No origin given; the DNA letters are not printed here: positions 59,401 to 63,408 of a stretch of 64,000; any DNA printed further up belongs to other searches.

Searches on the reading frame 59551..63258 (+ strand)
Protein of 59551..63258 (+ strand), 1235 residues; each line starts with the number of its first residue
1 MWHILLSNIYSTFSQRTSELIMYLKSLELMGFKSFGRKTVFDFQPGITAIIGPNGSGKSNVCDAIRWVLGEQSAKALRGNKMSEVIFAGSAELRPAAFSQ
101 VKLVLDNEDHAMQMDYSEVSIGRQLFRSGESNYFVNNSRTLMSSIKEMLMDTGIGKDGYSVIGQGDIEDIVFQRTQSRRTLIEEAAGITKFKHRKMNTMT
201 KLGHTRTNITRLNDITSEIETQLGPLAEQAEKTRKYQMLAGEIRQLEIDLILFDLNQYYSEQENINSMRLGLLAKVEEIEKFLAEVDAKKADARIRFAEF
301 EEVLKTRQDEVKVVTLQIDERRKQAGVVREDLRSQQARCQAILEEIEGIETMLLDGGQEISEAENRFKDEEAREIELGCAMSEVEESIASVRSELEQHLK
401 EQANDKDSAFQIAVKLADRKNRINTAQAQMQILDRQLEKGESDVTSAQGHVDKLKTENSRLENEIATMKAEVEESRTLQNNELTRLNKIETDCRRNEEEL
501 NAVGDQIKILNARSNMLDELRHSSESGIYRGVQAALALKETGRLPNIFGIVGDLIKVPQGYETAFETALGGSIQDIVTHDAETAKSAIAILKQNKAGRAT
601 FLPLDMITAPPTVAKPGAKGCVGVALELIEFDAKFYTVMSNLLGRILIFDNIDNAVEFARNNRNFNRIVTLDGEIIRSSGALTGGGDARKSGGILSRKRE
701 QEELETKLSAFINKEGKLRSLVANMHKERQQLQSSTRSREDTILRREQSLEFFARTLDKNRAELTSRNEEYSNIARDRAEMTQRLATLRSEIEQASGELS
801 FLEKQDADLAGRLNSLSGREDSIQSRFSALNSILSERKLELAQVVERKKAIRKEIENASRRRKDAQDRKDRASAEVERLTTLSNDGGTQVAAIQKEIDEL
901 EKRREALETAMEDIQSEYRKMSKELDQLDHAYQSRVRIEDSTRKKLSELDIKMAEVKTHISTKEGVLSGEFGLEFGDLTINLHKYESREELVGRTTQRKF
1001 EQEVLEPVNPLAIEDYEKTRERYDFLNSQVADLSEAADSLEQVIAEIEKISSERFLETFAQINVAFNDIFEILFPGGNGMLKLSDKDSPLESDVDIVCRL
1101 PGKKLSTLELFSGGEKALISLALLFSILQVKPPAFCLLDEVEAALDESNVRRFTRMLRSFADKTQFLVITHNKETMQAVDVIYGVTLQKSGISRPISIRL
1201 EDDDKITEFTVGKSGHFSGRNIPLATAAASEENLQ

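Call 13: search_protein_families(library=ncbifam, proteins=[window:59551-63258:+], max_evalue=0.01)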
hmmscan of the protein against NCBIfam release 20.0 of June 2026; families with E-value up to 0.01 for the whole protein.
window:59551-63258:+ (1235 aa): 44 families (the best 25 are shown)
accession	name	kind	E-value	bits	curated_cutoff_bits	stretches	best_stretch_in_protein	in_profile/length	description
TIGR02168.1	SMC_prok_B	equivalog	4e-292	972.1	567.35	1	23-1200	1-1181/1181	chromosome segregation protein SMC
TIGR02169.1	SMC_prok_A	equivalog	7.4e-188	626.7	729.4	1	23-1198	1-1163/1165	chromosome segregation protein SMC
NF045487.1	ASRP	equivalog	5.5e-25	88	300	2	698-1171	131-590/593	archaea-specific SMC-related protein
NF003034.1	PRK03918.1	equivalog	8.1e-20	70.4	700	3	22-474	1-430/878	DNA double-strand break repair ATPase Rad50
NF041034.1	Rad50_Sulf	equivalog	6.9e-19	67.2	1000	3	22-170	1-138/872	DNA double-strand break repair ATPase Rad50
NF045780.1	TrlF_fam_ATP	equivalog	2.9e-18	66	350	2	34-498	298-759/944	TrlF family AAA-like ATPase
NF002244.0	PRK01156.1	equivalog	3.4e-15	55.2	847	1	22-299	1-269/895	DNA double-strand break repair ATPase Rad50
NF002572.0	PRK02224.1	equivalog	8.7e-14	50.8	1087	3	22-92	1-67/888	DNA double-strand break repair ATPase Rad50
NF041035.1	Rad50_Halo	equivalog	3e-09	35.8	1000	1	22-92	1-67/883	DNA double-strand break repair ATPase Rad50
TIGR01978.1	sufC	equivalog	3.5e-09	36.4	212.8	1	1110-1179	144-210/243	Fe-S cluster assembly ATPase SufC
NF053563.1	Rkd4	equivalog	8.8e-09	34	860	2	24-182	3-154/747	arcadin-4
TIGR00634.1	recN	equivalog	9.7e-09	34.7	407.85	1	41-404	18-367/563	DNA repair protein RecN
NF010068.0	PRK13548.1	equivalog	4.4e-08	32.5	261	1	1110-1169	137-197/261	heme ABC transporter ATP-binding protein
NF007601.2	PRK10247.1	equivalog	4.9e-08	32.7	292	1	1108-1180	129-200/204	iron efflux ABC transporter ATP-binding subunit FetA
TIGR02857.1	CydD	equivalog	6.7e-08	31.9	435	1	1111-1182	459-526/529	thiol reductant ABC exporter subunit CydD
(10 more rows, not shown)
